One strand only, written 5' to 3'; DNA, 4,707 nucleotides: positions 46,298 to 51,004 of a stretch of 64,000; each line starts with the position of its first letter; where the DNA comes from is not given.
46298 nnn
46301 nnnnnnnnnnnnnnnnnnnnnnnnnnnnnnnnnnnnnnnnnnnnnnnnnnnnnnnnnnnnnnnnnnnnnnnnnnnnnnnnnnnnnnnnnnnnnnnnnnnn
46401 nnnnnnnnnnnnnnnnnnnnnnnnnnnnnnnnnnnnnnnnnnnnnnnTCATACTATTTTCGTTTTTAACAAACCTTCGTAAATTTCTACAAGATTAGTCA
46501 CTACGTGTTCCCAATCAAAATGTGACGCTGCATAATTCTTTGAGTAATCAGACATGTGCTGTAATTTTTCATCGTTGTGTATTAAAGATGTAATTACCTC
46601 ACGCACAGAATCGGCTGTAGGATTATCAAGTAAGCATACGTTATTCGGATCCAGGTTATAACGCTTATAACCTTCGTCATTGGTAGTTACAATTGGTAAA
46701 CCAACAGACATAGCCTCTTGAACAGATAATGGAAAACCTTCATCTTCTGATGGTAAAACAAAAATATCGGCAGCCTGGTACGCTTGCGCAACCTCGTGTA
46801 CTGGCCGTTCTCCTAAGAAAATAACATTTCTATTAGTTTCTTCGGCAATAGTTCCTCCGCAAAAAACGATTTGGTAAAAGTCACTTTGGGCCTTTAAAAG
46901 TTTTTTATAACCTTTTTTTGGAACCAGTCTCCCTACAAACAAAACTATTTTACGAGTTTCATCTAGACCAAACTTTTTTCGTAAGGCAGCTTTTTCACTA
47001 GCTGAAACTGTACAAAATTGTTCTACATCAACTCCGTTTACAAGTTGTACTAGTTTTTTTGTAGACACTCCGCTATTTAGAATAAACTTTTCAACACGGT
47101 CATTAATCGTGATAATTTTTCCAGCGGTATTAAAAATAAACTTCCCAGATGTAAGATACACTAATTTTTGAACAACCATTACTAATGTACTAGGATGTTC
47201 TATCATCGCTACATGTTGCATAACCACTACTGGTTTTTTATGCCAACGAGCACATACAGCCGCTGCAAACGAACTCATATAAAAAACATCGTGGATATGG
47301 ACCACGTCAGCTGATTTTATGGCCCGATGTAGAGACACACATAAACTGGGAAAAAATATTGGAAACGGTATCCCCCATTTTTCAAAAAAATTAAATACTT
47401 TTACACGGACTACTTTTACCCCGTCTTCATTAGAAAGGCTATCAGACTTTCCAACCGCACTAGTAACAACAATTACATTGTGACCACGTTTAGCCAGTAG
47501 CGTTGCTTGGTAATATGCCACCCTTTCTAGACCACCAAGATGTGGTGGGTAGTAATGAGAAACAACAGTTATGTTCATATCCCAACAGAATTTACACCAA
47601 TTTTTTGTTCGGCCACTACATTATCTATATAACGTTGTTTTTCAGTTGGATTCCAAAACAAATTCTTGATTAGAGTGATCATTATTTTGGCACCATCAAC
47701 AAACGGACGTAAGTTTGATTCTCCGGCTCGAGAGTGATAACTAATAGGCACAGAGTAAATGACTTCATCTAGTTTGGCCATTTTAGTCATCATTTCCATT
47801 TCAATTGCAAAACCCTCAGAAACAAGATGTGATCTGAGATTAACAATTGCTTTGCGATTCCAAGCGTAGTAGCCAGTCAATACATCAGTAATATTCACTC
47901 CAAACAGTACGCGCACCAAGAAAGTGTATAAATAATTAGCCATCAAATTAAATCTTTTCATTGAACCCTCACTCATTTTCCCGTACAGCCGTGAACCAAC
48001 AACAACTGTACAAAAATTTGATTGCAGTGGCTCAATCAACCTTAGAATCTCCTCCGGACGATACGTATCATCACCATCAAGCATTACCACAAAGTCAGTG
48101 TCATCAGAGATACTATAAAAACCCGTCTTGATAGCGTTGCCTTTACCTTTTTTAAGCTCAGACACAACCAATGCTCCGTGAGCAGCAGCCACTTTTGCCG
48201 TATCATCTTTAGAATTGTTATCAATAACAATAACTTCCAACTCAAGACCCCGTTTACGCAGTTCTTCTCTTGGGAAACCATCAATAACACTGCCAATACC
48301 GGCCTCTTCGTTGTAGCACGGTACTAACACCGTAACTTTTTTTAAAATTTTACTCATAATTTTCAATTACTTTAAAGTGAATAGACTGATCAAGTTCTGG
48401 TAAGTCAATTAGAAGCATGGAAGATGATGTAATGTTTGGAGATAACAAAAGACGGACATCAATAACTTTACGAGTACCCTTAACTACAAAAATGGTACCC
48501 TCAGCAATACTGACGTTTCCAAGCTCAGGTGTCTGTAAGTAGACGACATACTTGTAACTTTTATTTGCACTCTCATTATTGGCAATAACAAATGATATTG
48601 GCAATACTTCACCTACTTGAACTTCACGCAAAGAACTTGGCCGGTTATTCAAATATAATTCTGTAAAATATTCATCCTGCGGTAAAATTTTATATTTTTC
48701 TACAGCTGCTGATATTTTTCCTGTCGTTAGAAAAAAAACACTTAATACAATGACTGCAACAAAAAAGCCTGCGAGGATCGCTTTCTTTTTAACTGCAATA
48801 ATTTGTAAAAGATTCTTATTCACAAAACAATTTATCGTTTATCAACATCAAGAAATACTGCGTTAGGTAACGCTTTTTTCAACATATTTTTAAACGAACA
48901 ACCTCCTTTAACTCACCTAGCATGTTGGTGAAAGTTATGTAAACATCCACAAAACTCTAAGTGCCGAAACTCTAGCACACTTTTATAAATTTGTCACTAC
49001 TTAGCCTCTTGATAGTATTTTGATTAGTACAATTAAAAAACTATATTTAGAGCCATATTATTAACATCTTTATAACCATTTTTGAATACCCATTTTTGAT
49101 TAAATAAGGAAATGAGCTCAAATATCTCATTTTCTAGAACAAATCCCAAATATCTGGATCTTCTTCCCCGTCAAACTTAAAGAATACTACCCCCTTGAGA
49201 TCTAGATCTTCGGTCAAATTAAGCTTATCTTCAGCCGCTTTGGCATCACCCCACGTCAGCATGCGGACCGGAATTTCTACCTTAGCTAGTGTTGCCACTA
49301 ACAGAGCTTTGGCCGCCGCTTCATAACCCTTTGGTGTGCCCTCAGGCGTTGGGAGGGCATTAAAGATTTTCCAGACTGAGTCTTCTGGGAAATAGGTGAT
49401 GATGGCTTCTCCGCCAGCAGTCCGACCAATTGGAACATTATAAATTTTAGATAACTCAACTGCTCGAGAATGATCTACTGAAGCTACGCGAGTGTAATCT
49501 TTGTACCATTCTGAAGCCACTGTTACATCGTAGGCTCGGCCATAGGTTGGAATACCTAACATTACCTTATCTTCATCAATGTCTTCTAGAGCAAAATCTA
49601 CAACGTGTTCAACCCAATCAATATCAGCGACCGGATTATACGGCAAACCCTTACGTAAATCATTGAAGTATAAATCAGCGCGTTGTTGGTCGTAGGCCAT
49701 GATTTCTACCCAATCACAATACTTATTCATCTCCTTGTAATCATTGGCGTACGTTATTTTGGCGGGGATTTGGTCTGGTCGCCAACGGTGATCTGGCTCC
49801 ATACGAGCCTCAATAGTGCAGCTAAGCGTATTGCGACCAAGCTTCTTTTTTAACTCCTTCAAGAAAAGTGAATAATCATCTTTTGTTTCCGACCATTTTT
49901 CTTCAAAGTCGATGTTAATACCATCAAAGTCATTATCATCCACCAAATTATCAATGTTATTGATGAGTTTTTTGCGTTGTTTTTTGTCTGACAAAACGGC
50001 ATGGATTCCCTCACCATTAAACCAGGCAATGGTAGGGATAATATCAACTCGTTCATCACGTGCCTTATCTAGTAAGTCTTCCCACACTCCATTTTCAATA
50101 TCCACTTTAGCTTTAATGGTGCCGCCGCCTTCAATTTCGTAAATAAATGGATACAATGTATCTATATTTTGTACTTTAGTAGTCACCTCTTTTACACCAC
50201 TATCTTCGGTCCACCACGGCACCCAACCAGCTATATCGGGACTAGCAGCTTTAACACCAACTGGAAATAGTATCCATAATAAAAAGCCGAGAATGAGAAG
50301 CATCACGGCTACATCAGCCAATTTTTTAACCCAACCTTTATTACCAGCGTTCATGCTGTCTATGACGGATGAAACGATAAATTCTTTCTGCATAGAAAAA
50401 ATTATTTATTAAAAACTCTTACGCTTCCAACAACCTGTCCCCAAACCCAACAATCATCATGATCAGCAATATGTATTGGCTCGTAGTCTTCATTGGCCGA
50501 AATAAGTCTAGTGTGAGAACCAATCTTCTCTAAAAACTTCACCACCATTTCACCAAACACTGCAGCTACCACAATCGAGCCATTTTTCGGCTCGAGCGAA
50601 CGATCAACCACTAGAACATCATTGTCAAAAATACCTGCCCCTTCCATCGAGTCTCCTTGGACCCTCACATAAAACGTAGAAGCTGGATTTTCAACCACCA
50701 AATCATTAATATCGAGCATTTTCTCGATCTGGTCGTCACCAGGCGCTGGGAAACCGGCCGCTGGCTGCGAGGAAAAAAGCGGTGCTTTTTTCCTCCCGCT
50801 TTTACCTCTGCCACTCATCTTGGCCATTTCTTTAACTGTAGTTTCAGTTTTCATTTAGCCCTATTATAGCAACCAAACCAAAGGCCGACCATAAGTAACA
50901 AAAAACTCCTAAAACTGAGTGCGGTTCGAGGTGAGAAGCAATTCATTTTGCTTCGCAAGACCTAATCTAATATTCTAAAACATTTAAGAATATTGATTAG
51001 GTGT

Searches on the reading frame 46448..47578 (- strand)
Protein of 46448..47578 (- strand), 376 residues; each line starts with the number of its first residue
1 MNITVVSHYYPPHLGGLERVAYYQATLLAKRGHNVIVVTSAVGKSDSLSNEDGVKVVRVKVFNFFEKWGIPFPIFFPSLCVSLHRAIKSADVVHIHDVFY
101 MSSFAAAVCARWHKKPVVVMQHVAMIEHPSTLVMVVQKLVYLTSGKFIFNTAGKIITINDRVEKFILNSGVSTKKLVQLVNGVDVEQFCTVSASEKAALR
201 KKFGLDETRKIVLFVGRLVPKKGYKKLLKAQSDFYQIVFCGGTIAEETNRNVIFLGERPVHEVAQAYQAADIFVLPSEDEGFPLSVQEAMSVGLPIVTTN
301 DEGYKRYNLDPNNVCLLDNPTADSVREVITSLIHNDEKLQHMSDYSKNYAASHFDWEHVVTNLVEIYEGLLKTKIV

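Call 10: search_protein_families(library=pfam, proteins=[window:46448-47578:-], max_evalue=0.001)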
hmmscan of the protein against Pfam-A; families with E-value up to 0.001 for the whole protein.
window:46448-47578:- (376 aa): 7 families
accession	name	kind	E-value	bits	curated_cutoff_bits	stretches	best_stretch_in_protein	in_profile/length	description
PF00534.26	Glycos_transf_1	-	5.8e-33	114.3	26.4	1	197-348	3-171/172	Glycosyl transferases group 1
PF13439.12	Glyco_transf_4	-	3.4e-20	73.2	28.5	1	15-186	2-169/170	Glycosyltransferase Family 4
PF13692.12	Glyco_trans_1_4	-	6.3e-20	72.3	27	1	209-335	1-142/142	Glycosyl transferases group 1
PF13579.12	Glyco_trans_4_4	-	2e-14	54.7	29.7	1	15-182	1-158/158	Glycosyl transferase 4-like domain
PF20706.3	GT4-conflict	-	1e-09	38.3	26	1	261-306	273-318/385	Family 4 Glycosyltransferase in conflict systems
PF13524.12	Glyco_trans_1_2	-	3.9e-06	27.3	25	1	248-364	27-143/144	Glycosyl transferase-like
PF13477.12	Glyco_trans_4_2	-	0.00026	21.6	23.4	1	25-137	17-122/139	Glycosyl transferase 4-like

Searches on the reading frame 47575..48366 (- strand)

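Call 10: search_protein_families(library=pfam, proteins=[window:47575-48366:-], max_evalue=0.001)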
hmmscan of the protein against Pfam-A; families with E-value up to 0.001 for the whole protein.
window:47575-48366:- (263 aa): 2 families
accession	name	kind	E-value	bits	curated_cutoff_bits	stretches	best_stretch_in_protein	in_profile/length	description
PF00535.33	Glycos_transf_2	-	7.2e-22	78.5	23.3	1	12-174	1-163/168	Glycosyl transferase family 2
PF13641.12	Glyco_tranf_2_3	-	2.8e-09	37.8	27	1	11-127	3-127/230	Glycosyltransferase like family 2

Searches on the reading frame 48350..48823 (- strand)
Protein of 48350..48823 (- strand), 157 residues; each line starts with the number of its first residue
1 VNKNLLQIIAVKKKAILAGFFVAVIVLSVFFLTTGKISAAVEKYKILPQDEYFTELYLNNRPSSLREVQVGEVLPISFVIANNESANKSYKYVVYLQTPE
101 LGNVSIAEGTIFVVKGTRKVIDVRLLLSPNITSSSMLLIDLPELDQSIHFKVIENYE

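Call 10: search_protein_families(library=pfam, proteins=[window:48350-48823:-], max_evalue=0.001)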
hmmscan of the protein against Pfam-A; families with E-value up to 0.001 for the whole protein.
window:48350-48823:- (157 aa): 1 family
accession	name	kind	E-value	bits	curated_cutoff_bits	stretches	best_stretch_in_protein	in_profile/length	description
PF07760.16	DUF1616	-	8.4e-05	22.3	31.6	1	23-99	156-236/307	Protein of unknown function (DUF1616)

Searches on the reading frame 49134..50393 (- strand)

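Call 11: search_protein_families(library=pfam, proteins=[window:49134-50393:-], max_evalue=0.001)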
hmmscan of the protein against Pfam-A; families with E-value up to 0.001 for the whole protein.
window:49134-50393:- (419 aa): 1 family
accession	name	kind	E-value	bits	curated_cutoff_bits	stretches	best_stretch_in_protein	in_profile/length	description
PF00704.34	Glyco_hydro_18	-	4.8e-23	82.7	29.6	1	115-408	64-315/317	Glycosyl hydrolases family 18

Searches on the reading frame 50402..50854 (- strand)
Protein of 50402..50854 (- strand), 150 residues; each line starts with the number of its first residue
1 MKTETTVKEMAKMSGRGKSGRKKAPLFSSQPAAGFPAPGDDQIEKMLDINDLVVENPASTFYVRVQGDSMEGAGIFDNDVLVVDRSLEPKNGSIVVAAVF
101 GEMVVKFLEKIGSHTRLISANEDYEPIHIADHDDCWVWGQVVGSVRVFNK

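Call 11: search_protein_families(library=pfam, proteins=[window:50402-50854:-], max_evalue=0.001)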
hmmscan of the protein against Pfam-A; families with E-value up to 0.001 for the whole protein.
window:50402-50854:- (150 aa): 1 family
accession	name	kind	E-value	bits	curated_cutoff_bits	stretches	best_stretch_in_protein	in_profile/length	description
PF00717.28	Peptidase_S24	-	1.2e-30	106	23.3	1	25-142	1-116/116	Peptidase S24-like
